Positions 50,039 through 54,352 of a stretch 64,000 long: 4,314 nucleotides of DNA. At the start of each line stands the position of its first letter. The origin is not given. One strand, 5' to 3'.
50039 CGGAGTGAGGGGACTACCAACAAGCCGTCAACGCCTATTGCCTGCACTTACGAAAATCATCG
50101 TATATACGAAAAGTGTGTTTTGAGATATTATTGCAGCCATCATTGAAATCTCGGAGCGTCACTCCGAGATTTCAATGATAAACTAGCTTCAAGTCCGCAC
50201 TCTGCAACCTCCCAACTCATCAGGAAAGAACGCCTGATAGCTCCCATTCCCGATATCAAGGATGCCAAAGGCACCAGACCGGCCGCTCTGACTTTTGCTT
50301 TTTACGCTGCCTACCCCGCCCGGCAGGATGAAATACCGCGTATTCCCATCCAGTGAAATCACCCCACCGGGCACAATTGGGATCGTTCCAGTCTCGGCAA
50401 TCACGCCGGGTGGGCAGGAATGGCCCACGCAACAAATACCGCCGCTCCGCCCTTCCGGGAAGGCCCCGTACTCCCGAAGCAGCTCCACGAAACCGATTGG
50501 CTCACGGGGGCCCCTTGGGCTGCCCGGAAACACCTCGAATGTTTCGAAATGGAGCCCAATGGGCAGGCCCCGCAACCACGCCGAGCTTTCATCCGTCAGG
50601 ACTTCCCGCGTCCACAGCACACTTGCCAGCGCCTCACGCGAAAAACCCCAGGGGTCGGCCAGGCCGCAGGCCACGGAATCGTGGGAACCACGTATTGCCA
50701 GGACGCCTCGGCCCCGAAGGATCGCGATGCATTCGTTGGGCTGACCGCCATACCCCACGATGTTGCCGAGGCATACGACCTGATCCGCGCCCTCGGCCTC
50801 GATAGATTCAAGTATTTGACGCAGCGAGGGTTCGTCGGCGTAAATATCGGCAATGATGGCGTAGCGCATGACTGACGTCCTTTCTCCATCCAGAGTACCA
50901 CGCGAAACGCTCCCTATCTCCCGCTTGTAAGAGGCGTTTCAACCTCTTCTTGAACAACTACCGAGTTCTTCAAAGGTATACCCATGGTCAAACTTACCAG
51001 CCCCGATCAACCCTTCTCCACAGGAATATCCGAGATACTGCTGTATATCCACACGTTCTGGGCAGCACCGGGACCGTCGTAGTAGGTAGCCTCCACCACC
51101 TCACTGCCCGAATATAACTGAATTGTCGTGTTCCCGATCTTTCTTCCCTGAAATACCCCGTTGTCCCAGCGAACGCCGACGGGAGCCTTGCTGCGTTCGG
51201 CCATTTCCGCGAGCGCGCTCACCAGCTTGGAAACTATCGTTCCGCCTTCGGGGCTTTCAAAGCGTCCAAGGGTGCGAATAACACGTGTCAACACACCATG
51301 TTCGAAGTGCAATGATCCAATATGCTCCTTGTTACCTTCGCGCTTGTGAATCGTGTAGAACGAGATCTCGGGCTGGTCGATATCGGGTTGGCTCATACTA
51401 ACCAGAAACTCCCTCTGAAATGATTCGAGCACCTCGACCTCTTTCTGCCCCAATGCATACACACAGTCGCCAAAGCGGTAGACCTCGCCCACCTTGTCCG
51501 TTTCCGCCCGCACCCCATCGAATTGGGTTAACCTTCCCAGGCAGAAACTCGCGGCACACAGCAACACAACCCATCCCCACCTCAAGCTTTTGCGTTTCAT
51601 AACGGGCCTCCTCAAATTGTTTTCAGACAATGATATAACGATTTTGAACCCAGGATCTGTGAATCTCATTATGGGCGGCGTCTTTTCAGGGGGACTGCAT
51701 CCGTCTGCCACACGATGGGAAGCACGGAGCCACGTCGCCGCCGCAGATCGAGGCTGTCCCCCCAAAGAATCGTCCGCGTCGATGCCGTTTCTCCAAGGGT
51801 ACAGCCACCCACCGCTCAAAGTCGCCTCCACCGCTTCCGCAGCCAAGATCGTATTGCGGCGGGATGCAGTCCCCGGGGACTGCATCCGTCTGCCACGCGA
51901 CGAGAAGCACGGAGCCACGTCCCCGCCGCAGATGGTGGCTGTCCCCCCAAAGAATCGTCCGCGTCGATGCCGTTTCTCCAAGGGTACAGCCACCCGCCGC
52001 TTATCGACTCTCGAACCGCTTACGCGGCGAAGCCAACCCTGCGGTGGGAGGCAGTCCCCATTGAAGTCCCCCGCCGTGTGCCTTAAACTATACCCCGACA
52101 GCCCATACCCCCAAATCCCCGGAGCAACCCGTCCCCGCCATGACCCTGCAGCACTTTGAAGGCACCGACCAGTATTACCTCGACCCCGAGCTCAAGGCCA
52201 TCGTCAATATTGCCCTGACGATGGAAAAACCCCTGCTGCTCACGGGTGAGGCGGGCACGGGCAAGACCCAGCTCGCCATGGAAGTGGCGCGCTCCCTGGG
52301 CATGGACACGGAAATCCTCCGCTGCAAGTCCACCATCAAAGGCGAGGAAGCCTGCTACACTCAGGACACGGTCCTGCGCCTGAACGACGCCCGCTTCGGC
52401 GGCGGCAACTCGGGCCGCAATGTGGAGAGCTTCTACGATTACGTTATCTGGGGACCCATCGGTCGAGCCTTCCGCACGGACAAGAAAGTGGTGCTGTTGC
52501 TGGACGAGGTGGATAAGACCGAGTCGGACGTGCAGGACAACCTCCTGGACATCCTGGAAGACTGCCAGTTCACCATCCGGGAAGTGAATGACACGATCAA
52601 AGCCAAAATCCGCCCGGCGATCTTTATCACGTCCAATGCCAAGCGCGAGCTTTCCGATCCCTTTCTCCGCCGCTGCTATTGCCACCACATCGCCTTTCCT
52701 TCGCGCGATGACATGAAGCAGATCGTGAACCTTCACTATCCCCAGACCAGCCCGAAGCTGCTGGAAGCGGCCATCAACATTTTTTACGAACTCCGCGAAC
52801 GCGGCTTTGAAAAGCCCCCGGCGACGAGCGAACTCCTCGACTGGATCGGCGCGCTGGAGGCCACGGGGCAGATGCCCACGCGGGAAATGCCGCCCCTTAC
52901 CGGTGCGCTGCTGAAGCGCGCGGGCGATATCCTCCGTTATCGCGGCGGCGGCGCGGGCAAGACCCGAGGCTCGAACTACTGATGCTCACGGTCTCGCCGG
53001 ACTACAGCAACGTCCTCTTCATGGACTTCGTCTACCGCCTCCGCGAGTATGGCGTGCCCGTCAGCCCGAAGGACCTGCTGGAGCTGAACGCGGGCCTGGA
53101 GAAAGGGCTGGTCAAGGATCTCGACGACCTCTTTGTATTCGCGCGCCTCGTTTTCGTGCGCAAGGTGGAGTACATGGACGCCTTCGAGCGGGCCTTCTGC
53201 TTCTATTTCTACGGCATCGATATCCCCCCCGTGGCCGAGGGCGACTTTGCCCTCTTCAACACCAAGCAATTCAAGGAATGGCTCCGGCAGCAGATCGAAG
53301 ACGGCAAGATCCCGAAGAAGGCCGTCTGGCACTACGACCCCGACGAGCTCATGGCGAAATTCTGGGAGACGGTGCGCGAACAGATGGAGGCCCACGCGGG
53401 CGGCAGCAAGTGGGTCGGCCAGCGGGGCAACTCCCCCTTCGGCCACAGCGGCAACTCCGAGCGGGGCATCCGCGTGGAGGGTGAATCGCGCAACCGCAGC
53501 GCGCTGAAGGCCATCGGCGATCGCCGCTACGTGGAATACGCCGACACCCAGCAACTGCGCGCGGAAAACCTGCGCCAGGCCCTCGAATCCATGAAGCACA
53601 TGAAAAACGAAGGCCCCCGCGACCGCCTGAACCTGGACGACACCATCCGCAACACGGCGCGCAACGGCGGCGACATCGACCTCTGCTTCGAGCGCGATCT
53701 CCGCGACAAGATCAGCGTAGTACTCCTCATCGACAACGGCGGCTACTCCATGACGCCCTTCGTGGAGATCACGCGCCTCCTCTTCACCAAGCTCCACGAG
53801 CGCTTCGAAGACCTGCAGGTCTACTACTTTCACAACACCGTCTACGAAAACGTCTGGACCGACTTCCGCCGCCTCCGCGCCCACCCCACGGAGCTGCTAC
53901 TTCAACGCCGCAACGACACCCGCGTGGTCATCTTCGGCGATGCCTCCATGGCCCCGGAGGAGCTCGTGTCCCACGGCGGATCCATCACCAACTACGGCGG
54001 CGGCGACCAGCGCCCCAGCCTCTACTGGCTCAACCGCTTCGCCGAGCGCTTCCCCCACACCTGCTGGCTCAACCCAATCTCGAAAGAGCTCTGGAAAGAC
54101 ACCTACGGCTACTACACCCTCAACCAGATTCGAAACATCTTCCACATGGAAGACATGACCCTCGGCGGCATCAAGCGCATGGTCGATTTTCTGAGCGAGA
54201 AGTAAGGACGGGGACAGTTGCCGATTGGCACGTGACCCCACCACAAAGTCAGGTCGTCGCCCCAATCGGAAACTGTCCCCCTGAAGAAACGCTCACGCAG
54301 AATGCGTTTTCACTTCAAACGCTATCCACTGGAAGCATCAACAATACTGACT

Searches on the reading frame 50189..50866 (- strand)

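Call 92: search_protein_families(library=pfam, proteins=[window:50189-50866:-], max_evalue=0.001)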
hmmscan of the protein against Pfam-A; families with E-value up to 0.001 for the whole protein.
window:50189-50866:- (225 aa): 2 families
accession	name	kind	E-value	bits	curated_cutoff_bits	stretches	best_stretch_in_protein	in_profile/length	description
PF00149.33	Metallophos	-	8.1e-06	26.8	21.5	1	1-82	2-87/191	Calcineurin-like phosphoesterase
PF12850.12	Metallophos_2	-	9.4e-06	26.2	27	1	2-171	3-137/154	Calcineurin-like phosphoesterase superfamily domain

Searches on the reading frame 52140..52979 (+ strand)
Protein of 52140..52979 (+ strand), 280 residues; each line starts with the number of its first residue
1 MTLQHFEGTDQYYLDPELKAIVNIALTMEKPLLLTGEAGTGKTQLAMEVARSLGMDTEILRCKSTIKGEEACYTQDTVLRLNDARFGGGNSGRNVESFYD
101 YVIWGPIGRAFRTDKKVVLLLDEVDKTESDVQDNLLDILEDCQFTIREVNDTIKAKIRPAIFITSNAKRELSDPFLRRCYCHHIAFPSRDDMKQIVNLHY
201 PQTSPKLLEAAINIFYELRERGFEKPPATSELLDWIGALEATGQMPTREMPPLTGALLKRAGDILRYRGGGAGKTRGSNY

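Call 92: search_protein_families(library=pfam, proteins=[window:52140-52979:+], max_evalue=0.001)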
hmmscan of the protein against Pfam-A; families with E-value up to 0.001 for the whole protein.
window:52140-52979:+ (280 aa): 13 families
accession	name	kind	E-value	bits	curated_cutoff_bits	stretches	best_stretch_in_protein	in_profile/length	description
PF07728.20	AAA_5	-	3.7e-12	46.9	22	1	31-178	1-138/139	AAA domain (dynein-related subfamily)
PF07724.20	AAA_2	-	6.5e-09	36.5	27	1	32-166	6-124/166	AAA domain (Cdc48 subfamily)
PF00004.35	AAA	-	1.5e-08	35.6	21.2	1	32-179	1-123/131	ATPase family associated with various cellular activities (AAA)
PF00158.32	Sigma54_activat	-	7.8e-07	29.4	20.2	0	111-170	89-148/168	Sigma-54 interaction domain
PF13401.12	AAA_22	-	7.6e-06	26.7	27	1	30-143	6-115/130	AAA domain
PF01078.27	Mg_chelatase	-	5e-05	23.2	20.3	0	19-51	12-44/207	Magnesium chelatase, subunit ChlI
PF07726.17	AAA_3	-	0.00014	22.2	27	0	118-155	65-102/131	ATPase family associated with various cellular activities (AAA)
PF12775.13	AAA_7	-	0.00018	21.5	25.8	1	19-57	23-61/181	P-loop containing dynein motor region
PF14532.12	Sigma54_activ_2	-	0.00019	22.1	25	0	22-142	14-96/138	Sigma-54 interaction domain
PF13191.12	AAA_16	-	0.0002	22.3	32.6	0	30-55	25-50/167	AAA ATPase domain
PF06068.19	TIP49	-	0.00051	19.7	23.8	1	30-60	51-81/347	TIP49 P-loop domain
PF05729.18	NACHT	-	0.00076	19.8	26.7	0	31-53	2-24/167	NACHT domain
PF20720.3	nSTAND3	-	0.00086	19.5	27.2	0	26-76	14-64/155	Novel STAND NTPase 3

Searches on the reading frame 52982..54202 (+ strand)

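Call 92: search_protein_families(library=pfam, proteins=[window:52982-54202:+], max_evalue=0.001)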
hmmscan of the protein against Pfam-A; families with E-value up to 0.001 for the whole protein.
window:52982-54202:+ (407 aa): 1 family
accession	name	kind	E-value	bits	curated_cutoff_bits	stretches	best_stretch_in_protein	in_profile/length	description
PF05762.20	VWA_CoxE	-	0.00034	20.5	26.4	0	199-288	7-101/222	VWA domain containing CoxE-like protein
